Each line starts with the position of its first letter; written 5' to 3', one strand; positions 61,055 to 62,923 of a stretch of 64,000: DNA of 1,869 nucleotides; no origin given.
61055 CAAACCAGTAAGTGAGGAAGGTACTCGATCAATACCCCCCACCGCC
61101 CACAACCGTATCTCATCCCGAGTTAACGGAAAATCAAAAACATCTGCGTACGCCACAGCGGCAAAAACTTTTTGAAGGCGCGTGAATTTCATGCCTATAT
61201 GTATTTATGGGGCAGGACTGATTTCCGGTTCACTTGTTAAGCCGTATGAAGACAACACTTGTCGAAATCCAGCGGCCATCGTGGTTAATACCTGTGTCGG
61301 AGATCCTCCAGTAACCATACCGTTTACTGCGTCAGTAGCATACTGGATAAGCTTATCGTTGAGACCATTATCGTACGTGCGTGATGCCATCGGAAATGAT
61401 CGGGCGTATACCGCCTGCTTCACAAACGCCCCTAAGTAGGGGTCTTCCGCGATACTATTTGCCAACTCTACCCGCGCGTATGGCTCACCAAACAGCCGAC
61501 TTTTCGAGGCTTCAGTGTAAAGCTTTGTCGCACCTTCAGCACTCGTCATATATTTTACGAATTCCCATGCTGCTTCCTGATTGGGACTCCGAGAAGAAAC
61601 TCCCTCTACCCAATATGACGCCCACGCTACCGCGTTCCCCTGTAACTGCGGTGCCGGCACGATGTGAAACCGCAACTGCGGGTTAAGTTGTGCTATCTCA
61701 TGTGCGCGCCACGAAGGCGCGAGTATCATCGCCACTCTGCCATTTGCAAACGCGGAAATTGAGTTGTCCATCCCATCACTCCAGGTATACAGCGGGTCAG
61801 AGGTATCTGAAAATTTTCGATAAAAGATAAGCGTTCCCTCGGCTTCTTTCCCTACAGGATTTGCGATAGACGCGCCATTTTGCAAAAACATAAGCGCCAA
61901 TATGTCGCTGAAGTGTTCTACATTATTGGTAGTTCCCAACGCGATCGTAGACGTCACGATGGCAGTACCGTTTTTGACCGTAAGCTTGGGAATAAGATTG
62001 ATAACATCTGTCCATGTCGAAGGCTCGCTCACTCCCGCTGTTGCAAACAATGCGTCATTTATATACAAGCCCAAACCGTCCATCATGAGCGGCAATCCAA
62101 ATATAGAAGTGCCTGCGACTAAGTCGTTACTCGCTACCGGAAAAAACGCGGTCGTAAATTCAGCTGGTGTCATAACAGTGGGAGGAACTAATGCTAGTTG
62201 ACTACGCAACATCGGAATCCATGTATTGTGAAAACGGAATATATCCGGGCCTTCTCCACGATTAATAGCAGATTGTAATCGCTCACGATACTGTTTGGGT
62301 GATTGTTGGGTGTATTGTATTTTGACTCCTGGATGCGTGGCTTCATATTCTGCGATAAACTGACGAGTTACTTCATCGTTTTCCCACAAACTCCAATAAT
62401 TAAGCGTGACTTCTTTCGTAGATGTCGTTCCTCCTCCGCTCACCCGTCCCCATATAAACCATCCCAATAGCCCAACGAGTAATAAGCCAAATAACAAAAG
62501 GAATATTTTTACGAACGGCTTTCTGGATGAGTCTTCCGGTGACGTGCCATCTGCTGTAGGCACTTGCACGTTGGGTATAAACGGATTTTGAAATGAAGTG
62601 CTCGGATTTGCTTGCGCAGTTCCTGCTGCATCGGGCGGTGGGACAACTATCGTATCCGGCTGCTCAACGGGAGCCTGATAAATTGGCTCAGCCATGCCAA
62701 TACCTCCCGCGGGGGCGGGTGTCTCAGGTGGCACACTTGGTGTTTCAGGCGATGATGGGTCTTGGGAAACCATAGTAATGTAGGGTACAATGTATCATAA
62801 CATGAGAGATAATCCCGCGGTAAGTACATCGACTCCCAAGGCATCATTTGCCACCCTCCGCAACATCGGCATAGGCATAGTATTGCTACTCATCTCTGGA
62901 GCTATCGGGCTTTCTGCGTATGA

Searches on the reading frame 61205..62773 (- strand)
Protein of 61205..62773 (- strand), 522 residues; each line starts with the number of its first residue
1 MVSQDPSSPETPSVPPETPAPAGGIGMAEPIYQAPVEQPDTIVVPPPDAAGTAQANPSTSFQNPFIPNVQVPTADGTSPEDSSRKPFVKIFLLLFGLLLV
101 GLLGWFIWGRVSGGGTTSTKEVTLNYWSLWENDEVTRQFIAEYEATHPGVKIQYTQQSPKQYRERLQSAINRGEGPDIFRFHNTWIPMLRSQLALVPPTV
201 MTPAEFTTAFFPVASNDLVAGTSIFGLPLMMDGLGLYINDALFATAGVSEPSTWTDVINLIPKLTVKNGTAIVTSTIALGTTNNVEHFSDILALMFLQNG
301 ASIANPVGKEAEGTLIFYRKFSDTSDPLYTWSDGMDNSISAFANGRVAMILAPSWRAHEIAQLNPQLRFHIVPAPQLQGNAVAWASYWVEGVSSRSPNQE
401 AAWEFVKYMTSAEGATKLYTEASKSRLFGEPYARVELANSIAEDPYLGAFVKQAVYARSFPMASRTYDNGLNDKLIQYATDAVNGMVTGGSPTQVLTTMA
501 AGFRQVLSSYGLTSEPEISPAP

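Call 46: find_encoding_contigs(protein=window:61205-62773:-, flank=10000, max_places=2)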
Protein window:61205-62773:- (522 aa): 24 contigs read that carry it; 2 places shown.
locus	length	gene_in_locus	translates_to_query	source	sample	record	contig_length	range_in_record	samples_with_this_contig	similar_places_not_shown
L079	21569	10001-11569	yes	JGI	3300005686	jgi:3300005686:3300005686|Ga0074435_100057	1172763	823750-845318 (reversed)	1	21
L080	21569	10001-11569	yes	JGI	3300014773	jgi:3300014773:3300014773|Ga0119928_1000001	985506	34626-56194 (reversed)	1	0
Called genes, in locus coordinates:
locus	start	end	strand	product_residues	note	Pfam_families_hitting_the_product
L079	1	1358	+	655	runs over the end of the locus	-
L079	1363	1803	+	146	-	-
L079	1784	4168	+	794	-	PF26449:DUF8128, PF10412:TrwB_AAD_bind (faint), PF01935:DUF87 (weak), PF02534:T4SS-DNA_transf (faint), PF12696:TraG-D_C (weak)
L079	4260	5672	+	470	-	PF18604:PreAtp-grasp (weak)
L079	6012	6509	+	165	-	-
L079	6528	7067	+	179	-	PF00293:NUDIX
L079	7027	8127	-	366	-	PF00814:TsaD, PF22521:HypF_C_2 (weak)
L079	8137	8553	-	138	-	PF01467:CTP_transf_like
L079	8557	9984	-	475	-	PF12229:PG_binding_4, PF04294:VanW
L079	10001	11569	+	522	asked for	PF01547:SBP_bac_1, PF13416:SBP_bac_8, PF13531:SBP_bac_11 (faint)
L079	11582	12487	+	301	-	-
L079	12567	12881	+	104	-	PF00166:Cpn10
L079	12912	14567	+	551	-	PF00118:Cpn60_TCP1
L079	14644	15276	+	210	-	PF03848:TehB, PF13489:Methyltransf_23, PF05724:TPMT (faint), PF13847:Methyltransf_31, PF13649:Methyltransf_25, PF08241:Methyltransf_11, PF08242:Methyltransf_12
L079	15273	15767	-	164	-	PF04307:YdjM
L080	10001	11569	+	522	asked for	PF01547:SBP_bac_1, PF13416:SBP_bac_8, PF13531:SBP_bac_11 (faint)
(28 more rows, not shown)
